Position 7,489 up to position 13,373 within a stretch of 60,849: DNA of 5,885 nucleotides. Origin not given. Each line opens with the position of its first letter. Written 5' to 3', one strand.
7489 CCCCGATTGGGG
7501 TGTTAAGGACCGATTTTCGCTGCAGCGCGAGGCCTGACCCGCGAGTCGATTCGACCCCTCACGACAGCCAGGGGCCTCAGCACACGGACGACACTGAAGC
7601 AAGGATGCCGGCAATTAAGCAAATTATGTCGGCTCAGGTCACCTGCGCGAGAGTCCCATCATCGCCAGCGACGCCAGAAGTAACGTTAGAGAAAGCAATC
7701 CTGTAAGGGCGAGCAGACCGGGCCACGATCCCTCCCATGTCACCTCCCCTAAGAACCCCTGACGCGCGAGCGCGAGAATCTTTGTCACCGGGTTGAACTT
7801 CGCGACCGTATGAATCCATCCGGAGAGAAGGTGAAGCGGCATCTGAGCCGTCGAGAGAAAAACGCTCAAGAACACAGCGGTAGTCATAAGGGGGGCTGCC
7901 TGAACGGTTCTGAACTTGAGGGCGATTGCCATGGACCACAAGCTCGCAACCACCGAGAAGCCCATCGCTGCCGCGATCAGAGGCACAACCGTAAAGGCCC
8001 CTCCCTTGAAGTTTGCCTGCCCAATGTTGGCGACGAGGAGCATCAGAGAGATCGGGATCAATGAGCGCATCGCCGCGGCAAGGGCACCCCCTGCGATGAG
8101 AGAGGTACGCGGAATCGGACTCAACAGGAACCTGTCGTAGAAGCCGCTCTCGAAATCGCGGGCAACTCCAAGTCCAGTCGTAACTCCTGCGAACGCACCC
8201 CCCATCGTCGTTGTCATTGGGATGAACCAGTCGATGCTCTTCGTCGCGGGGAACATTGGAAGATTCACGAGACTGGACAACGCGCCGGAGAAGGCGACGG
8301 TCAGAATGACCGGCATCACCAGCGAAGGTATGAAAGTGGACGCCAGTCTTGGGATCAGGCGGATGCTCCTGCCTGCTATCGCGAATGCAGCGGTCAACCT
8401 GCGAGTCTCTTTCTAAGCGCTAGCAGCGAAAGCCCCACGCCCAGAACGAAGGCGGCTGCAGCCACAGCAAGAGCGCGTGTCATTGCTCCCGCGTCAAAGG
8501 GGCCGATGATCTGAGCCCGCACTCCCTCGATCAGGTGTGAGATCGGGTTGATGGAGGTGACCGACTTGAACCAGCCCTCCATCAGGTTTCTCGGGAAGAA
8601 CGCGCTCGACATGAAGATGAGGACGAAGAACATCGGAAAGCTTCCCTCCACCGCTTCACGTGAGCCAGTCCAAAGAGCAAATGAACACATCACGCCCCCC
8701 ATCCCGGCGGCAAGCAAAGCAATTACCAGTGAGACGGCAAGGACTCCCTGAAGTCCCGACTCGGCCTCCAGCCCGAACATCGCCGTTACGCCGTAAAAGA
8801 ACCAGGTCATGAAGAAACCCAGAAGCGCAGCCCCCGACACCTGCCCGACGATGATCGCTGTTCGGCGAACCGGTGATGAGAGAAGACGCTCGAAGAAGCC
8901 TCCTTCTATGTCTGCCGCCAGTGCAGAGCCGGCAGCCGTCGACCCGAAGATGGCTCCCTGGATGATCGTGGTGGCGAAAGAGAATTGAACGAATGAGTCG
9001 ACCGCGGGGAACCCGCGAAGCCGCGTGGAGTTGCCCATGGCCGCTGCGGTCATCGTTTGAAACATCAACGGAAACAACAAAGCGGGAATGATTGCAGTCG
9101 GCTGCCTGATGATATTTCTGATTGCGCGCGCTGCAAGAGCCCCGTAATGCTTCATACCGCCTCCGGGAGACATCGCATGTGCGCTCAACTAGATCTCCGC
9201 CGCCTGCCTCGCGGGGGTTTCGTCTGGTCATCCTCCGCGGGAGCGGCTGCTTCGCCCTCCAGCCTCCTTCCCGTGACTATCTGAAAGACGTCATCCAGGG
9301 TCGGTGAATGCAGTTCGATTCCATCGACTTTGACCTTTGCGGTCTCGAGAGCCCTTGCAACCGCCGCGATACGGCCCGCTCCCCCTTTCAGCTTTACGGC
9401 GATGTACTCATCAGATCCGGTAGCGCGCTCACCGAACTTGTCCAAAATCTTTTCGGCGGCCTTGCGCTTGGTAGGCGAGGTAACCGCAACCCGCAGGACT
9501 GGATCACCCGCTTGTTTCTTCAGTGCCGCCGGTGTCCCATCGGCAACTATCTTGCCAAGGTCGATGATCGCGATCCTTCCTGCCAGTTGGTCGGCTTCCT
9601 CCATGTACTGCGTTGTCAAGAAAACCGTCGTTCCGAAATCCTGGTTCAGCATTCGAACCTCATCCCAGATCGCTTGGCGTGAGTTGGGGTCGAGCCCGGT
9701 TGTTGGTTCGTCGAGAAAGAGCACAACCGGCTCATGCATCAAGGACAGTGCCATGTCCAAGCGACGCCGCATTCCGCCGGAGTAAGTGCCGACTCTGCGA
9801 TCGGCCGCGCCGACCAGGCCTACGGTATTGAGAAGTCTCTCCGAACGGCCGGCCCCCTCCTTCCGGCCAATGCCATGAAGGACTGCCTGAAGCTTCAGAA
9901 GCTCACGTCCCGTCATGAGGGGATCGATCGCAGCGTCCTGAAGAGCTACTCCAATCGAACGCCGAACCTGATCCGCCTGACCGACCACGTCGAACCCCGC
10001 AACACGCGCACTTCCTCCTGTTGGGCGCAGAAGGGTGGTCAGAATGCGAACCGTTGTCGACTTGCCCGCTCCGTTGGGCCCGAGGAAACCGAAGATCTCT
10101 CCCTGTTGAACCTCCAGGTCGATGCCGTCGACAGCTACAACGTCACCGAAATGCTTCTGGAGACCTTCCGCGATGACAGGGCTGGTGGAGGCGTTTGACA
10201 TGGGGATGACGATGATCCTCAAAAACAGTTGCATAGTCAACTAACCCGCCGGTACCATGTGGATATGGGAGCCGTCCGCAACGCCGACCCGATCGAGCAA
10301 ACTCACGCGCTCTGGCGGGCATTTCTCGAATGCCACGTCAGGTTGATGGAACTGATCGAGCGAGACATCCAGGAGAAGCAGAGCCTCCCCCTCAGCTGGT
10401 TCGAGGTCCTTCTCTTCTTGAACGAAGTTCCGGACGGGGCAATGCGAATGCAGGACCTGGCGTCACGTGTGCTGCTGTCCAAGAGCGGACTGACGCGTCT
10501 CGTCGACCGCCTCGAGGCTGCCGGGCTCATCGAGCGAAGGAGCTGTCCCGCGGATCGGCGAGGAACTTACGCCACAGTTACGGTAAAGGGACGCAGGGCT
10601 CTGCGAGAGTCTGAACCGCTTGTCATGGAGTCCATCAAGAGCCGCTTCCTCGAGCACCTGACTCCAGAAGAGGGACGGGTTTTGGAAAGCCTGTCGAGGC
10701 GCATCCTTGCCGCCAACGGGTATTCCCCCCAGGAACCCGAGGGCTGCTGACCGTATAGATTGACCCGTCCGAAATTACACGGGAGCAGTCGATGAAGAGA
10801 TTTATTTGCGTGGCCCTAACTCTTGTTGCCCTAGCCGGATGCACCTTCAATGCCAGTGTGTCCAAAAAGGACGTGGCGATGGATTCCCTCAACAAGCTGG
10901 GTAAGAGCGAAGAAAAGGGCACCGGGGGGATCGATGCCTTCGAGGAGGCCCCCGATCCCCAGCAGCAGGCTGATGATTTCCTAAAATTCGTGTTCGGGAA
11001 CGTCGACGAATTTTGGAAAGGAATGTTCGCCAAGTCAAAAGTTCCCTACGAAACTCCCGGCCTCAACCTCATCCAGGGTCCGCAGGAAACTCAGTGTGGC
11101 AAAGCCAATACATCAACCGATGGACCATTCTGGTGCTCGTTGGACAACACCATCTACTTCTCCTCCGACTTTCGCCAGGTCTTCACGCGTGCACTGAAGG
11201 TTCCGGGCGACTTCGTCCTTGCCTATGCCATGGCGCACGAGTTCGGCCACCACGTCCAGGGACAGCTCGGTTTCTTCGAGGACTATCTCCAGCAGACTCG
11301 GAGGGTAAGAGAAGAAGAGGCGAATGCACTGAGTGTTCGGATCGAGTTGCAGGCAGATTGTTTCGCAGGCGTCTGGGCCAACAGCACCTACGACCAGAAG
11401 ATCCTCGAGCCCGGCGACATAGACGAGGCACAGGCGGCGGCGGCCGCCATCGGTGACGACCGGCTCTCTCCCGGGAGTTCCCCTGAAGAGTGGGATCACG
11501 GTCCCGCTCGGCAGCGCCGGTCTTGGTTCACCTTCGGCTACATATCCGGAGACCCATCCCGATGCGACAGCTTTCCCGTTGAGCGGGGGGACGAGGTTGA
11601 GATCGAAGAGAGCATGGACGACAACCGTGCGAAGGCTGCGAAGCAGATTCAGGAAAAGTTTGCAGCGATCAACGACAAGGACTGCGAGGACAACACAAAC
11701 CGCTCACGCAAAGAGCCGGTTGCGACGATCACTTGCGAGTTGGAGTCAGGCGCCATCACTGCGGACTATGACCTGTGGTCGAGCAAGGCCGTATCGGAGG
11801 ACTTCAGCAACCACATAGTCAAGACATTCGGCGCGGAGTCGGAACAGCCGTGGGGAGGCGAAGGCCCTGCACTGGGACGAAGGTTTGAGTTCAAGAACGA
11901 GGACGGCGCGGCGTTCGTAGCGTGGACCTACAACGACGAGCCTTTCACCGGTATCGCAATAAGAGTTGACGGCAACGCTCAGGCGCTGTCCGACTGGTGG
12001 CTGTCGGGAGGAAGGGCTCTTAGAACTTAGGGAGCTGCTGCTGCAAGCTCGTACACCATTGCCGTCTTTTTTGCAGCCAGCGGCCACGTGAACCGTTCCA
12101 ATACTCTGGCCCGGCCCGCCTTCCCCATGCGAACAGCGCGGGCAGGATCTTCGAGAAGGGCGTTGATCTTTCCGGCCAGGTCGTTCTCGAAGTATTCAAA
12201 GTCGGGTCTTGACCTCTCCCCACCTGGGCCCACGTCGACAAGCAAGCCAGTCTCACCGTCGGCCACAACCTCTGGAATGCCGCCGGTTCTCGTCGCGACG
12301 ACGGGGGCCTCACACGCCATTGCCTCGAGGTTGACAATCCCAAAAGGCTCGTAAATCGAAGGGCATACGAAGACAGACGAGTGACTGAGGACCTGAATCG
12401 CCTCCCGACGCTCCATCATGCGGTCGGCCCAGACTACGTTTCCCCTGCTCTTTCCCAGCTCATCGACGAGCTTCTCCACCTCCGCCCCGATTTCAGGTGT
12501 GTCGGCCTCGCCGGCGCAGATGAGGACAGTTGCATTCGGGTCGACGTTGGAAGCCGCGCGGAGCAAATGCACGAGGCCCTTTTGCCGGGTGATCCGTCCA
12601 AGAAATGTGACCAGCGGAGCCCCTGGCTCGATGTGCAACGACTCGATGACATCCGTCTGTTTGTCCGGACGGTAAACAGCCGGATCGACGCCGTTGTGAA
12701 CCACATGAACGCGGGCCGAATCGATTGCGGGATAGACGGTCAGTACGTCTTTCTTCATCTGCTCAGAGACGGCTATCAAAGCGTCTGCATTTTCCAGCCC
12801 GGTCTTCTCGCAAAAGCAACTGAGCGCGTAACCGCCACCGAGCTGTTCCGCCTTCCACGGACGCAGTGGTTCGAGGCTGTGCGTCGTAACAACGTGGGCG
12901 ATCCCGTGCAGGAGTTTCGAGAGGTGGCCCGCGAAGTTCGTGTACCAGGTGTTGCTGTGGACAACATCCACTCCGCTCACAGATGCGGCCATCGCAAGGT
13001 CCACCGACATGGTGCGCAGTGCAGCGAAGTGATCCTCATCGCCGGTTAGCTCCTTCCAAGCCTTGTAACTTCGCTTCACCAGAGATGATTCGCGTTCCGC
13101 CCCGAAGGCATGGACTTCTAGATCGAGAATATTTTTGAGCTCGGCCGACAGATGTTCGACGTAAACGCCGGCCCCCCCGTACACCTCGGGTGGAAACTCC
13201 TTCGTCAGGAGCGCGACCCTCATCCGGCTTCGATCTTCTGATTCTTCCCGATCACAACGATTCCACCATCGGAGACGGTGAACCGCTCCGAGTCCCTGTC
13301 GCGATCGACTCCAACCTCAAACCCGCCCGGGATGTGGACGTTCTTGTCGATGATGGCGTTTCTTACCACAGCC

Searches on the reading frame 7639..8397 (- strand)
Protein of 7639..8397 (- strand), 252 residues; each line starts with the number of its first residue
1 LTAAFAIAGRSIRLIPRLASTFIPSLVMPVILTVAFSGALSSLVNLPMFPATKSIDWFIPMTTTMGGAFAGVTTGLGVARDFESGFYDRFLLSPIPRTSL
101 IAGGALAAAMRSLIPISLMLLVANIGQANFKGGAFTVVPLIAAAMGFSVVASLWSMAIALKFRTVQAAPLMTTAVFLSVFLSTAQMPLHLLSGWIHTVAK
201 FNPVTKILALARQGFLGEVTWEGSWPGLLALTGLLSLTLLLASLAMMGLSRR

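Call 62: search_protein_families(library=pfam, proteins=[window:7639-8397:-], max_evalue=0.0001)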
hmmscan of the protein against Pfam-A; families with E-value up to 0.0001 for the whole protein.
window:7639-8397:- (252 aa): 2 families
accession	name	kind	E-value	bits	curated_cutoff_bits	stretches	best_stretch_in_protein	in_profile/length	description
PF01061.29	ABC2_membrane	-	1.9e-08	34.5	26.9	1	5-215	4-210/211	ABC-2 type transporter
PF12698.13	ABC2_membrane_3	-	4.4e-06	26.5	31.6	1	67-243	172-346/347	ABC-2 family transporter protein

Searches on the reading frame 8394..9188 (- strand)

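Call 62: search_protein_families(library=pfam, proteins=[window:8394-9188:-], max_evalue=0.0001)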
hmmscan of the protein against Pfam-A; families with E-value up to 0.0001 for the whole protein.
window:8394-9188:- (264 aa): 3 families
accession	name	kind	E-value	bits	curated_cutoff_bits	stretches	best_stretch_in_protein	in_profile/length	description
PF01061.29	ABC2_membrane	-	1e-20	74.7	26.9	1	15-225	3-208/211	ABC-2 type transporter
PF12698.13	ABC2_membrane_3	-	2e-14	53.9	31.6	1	23-254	120-345/347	ABC-2 family transporter protein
PF12679.13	ABC2_membrane_2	-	6.8e-06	26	27.2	1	18-223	3-239/283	ABC-2 family transporter protein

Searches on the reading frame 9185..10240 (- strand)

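Call 62: search_protein_families(library=pfam, proteins=[window:9185-10240:-], max_evalue=0.0001)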
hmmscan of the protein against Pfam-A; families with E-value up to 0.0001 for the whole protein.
window:9185-10240:- (351 aa): 3 families
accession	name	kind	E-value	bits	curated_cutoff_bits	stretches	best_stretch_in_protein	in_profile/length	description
PF00005.33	ABC_tran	-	8.8e-30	104.5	25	1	38-181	2-137/137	ABC transporter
PF13304.12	AAA_21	-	2.2e-08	35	27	0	154-211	239-298/304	AAA domain, putative AbiEii toxin, Type IV TA system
PF13732.12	DrrA1-3_C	-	7.3e-05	23.8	27.4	0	235-319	1-77/81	ATP-binding protein DrrA1-3-like, C-terminal domain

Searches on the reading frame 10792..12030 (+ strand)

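Call 62: search_protein_families(library=pfam, proteins=[window:10792-12030:+], max_evalue=0.0001)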
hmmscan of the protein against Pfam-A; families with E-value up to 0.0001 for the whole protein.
window:10792-12030:+ (412 aa): 1 family
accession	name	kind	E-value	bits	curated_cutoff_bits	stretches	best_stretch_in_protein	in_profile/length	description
PF04228.19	Zn_peptidase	-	9e-60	203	23.2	1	51-261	76-290/290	Putative neutral zinc metallopeptidase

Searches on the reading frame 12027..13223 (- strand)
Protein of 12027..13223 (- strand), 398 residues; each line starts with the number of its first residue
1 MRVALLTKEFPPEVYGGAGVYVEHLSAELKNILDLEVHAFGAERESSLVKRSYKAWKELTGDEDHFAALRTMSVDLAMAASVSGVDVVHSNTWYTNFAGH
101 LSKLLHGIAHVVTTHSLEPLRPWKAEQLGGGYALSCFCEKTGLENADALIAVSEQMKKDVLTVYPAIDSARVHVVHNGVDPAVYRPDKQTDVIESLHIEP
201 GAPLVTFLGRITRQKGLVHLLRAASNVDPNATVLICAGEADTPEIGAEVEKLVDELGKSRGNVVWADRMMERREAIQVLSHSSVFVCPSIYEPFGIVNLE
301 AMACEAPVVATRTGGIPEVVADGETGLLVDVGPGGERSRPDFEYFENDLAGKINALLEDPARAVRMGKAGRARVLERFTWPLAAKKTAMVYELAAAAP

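Call 62: search_protein_families(library=pfam, proteins=[window:12027-13223:-], max_evalue=0.0001)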
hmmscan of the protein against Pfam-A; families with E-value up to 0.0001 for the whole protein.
window:12027-13223:- (398 aa): 7 families
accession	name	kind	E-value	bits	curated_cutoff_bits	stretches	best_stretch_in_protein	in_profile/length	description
PF00534.26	Glycos_transf_1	-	4.1e-31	108.2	26.4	1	193-372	6-171/172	Glycosyl transferases group 1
PF13692.12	Glyco_trans_1_4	-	8.4e-28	97.8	27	1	203-332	2-127/142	Glycosyl transferases group 1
PF13439.12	Glyco_transf_4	-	2.3e-23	83.5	28.5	1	15-182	1-169/170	Glycosyltransferase Family 4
PF13579.12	Glyco_trans_4_4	-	2e-16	61.2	29.7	1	16-178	1-158/158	Glycosyl transferase 4-like domain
PF20706.3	GT4-conflict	-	1.2e-15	57.8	26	1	144-386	145-384/385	Family 4 Glycosyltransferase in conflict systems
PF13524.12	Glyco_trans_1_2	-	3e-09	37.4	25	1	270-380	35-135/144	Glycosyl transferase-like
PF08323.17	Glyco_transf_5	-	8.9e-08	32.6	22.7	1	52-163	97-227/239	Starch synthase catalytic domain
